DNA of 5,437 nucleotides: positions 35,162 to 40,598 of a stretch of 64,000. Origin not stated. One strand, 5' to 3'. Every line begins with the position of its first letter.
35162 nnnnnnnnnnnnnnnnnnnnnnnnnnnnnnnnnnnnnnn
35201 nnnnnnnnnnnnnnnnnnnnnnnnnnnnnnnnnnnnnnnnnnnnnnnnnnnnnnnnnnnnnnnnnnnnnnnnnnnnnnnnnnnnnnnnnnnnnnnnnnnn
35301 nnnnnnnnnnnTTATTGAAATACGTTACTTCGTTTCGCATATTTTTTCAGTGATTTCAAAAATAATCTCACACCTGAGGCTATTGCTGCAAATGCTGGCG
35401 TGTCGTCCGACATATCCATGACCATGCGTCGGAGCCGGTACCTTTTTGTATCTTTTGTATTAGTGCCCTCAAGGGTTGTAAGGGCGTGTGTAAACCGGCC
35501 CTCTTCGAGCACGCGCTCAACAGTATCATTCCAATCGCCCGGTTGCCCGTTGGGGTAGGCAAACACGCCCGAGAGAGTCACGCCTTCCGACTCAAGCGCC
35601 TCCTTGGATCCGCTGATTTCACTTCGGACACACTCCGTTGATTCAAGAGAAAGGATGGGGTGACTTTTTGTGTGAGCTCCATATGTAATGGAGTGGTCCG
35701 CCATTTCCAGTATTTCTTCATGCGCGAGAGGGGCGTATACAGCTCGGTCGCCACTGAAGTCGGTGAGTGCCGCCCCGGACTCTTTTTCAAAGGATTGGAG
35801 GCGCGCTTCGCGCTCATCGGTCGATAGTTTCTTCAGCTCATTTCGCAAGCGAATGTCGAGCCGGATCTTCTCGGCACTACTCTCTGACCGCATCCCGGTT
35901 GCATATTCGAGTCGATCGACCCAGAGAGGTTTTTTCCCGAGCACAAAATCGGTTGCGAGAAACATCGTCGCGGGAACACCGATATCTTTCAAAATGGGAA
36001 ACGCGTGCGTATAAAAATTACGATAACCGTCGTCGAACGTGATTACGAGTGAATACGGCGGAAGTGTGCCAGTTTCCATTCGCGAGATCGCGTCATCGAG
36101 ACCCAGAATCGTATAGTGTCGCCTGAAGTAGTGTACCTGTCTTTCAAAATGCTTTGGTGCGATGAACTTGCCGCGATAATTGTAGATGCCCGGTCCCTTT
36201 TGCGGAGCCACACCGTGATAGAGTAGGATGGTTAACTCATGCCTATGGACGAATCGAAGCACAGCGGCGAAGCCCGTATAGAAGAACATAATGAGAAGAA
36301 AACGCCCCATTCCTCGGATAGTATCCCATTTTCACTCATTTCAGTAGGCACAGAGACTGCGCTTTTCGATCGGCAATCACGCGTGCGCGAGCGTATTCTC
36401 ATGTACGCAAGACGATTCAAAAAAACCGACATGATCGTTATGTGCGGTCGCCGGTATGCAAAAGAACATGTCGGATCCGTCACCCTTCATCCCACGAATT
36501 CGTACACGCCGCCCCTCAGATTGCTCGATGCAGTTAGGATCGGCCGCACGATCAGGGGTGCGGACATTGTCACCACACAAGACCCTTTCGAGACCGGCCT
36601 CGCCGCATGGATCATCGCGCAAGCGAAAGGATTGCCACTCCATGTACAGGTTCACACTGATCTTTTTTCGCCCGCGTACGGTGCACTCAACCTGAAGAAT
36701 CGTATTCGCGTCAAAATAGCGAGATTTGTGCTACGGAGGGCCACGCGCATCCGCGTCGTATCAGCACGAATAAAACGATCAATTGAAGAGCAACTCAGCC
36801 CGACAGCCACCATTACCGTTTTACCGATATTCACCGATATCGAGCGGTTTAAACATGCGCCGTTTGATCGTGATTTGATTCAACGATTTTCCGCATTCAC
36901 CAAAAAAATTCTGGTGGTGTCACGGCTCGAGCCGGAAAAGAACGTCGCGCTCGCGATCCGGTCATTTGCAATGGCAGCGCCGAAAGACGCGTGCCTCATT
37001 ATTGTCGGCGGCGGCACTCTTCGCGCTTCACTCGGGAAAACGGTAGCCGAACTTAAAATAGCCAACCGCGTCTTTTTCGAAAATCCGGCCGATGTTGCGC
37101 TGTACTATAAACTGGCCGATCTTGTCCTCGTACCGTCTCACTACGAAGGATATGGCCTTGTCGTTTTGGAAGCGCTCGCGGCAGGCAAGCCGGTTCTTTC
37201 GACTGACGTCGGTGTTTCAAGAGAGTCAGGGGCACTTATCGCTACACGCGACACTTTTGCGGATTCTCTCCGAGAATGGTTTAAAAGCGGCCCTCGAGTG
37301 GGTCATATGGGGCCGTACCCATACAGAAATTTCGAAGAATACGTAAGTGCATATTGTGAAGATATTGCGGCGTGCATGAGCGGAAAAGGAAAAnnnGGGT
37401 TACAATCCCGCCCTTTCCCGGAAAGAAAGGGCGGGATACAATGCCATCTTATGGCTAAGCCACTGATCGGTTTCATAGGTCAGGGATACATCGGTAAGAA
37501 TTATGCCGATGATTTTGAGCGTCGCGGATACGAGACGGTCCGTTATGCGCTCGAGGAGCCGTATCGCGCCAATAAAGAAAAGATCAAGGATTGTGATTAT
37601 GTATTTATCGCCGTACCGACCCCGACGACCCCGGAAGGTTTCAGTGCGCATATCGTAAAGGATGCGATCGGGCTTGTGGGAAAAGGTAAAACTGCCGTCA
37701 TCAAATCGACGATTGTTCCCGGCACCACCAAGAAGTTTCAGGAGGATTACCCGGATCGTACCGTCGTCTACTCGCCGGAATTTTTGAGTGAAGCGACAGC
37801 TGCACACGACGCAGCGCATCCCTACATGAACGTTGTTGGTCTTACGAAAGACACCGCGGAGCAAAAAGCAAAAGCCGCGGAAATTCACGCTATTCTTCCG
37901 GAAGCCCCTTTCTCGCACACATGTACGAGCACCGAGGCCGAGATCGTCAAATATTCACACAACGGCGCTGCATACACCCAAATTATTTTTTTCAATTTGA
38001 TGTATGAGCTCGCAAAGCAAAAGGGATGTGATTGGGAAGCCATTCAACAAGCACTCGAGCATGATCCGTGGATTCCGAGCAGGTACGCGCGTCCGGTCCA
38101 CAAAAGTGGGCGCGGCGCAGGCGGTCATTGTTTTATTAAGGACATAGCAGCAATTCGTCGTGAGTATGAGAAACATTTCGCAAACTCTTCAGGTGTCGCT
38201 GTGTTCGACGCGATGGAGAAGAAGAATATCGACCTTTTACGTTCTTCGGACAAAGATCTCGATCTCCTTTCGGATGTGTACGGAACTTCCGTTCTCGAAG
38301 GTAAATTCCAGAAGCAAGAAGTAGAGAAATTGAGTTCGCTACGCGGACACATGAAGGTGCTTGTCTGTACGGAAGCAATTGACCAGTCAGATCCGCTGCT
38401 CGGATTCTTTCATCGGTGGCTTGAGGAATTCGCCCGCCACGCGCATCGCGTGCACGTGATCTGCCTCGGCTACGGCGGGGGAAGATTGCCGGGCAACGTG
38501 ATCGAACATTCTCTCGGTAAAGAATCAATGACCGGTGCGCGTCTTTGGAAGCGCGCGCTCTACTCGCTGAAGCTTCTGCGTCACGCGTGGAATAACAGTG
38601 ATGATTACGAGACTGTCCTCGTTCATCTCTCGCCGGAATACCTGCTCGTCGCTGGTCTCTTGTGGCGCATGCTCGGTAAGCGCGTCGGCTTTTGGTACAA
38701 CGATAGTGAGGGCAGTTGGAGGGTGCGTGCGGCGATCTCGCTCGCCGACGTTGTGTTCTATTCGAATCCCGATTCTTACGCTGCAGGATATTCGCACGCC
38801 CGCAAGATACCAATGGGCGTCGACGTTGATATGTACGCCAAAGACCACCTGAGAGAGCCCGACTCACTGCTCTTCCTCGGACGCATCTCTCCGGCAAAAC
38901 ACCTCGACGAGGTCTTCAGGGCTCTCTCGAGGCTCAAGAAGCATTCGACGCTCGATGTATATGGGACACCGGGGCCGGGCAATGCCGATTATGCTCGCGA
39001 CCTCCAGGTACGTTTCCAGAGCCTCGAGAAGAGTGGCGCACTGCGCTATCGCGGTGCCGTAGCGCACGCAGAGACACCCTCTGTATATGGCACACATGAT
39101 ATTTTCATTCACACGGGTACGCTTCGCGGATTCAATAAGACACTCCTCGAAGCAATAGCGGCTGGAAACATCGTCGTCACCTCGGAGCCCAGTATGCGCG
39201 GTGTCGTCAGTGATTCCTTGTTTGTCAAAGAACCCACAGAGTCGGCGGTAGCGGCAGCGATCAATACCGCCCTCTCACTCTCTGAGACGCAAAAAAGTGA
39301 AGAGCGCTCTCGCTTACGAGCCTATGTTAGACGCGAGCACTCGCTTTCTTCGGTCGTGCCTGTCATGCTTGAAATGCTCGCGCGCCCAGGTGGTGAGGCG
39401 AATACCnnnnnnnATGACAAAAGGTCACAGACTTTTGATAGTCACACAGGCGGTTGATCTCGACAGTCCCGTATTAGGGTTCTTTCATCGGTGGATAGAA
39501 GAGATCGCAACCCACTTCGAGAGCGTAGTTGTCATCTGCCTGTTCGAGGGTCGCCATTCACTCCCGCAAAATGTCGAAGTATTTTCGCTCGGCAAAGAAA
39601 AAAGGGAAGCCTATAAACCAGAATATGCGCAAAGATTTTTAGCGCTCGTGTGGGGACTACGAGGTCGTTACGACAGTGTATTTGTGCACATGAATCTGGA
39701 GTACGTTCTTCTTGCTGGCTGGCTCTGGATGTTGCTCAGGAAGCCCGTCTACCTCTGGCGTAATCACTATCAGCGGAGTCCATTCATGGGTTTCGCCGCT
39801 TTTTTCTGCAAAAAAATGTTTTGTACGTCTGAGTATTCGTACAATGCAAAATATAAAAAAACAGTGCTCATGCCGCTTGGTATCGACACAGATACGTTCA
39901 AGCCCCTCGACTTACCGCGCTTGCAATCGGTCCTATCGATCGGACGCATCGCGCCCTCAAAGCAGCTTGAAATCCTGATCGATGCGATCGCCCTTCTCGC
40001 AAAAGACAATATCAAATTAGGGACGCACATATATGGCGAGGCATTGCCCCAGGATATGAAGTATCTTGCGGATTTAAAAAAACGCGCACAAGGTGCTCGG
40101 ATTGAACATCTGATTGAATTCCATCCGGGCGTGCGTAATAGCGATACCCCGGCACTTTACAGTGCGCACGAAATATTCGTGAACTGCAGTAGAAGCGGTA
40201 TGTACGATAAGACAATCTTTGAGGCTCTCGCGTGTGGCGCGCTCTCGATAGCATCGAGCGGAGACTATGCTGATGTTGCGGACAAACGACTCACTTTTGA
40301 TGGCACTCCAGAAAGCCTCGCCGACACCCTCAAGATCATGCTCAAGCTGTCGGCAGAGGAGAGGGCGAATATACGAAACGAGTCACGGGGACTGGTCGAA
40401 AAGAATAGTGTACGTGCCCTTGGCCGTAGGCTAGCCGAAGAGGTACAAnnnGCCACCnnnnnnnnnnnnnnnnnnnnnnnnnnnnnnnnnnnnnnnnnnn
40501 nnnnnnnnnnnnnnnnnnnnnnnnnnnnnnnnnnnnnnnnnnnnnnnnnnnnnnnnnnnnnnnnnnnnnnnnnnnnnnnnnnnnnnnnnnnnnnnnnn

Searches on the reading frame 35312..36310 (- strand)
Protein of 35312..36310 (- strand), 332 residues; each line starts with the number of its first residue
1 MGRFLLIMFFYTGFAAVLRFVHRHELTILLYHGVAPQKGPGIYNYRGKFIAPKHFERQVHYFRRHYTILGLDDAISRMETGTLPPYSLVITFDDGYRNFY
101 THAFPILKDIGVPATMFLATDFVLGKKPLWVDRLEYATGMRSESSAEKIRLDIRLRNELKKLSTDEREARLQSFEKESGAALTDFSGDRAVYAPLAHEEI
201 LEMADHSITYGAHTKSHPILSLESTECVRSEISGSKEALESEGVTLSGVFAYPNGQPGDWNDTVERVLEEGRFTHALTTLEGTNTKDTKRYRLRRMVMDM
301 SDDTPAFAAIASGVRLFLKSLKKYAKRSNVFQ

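Call 51: search_protein_families(library=pfam, proteins=[window:35312-36310:-], max_evalue=0.00001)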
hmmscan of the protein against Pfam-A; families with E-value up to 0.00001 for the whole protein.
window:35312-36310:- (332 aa): 1 family
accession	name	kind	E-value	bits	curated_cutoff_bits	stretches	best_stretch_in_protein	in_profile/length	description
PF01522.26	Polysacc_deac_1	-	4.8e-18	65.8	23.1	1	83-270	4-118/124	Polysaccharide deacetylase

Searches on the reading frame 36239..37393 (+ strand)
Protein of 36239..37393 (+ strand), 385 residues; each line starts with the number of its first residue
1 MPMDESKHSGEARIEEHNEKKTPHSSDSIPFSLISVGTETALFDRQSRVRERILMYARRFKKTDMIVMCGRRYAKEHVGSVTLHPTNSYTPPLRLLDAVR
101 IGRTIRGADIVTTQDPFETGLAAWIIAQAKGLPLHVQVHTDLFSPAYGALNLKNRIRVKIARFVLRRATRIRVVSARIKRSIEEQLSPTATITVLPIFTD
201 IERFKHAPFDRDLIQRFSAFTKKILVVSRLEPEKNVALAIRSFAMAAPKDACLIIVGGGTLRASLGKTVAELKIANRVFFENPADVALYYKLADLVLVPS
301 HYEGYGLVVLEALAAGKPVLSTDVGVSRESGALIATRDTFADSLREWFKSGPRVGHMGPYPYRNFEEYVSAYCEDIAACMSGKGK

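Call 71: search_protein_families(library=pfam, proteins=[window:36239-37393:+], max_evalue=0.00001)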
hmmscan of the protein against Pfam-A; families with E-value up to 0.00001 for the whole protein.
window:36239-37393:+ (385 aa): 5 families
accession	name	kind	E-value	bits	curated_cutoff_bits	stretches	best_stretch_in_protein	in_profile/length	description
PF00534.26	Glycos_transf_1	-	2.1e-25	89.7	26.4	1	222-329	16-129/172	Glycosyl transferases group 1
PF13692.12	Glyco_trans_1_4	-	6.9e-24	85.2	27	1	222-346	2-138/142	Glycosyl transferases group 1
PF20706.3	GT4-conflict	-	2.5e-14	53.5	26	1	154-332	133-316/385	Family 4 Glycosyltransferase in conflict systems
PF13579.12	Glyco_trans_4_4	-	1.2e-12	48.9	29.7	1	80-196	44-156/158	Glycosyl transferase 4-like domain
PF13439.12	Glyco_transf_4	-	9.5e-12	45.7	28.5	1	77-203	39-170/170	Glycosyltransferase Family 4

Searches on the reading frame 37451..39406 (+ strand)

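Call 51: search_protein_families(library=pfam, proteins=[window:37451-39406:+], max_evalue=0.00001)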
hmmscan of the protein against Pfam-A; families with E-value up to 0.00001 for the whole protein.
window:37451-39406:+ (652 aa): 4 families
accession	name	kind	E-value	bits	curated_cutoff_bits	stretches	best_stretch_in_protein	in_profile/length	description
PF03721.20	UDPG_MGDP_dh_N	-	1.8e-14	54.2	27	1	42-140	71-184/187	UDP-glucose/GDP-mannose dehydrogenase family, NAD binding domain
PF00984.24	UDPG_MGDP_dh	-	1.7e-13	50.9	25.4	1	162-245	2-81/94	UDP-glucose/GDP-mannose dehydrogenase family, central domain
PF00534.26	Glycos_transf_1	-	5.6e-13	49.2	26.4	1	470-624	15-167/172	Glycosyl transferases group 1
PF13692.12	Glyco_trans_1_4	-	5.2e-12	46.7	27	1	472-608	3-140/142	Glycosyl transferases group 1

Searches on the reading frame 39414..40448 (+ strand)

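Call 71: search_protein_families(library=pfam, proteins=[window:39414-40448:+], max_evalue=0.00001)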
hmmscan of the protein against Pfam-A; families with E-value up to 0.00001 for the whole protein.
window:39414-40448:+ (345 aa): 3 families
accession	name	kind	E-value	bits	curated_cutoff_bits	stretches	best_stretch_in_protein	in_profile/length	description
PF13692.12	Glyco_trans_1_4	-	1.7e-13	51.5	27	1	172-310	3-140/142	Glycosyl transferases group 1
PF00534.26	Glycos_transf_1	-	2.4e-13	50.4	26.4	1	173-325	18-170/172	Glycosyl transferases group 1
PF13524.12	Glyco_trans_1_2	-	7.1e-07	29.7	25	1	203-324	16-125/144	Glycosyl transferase-like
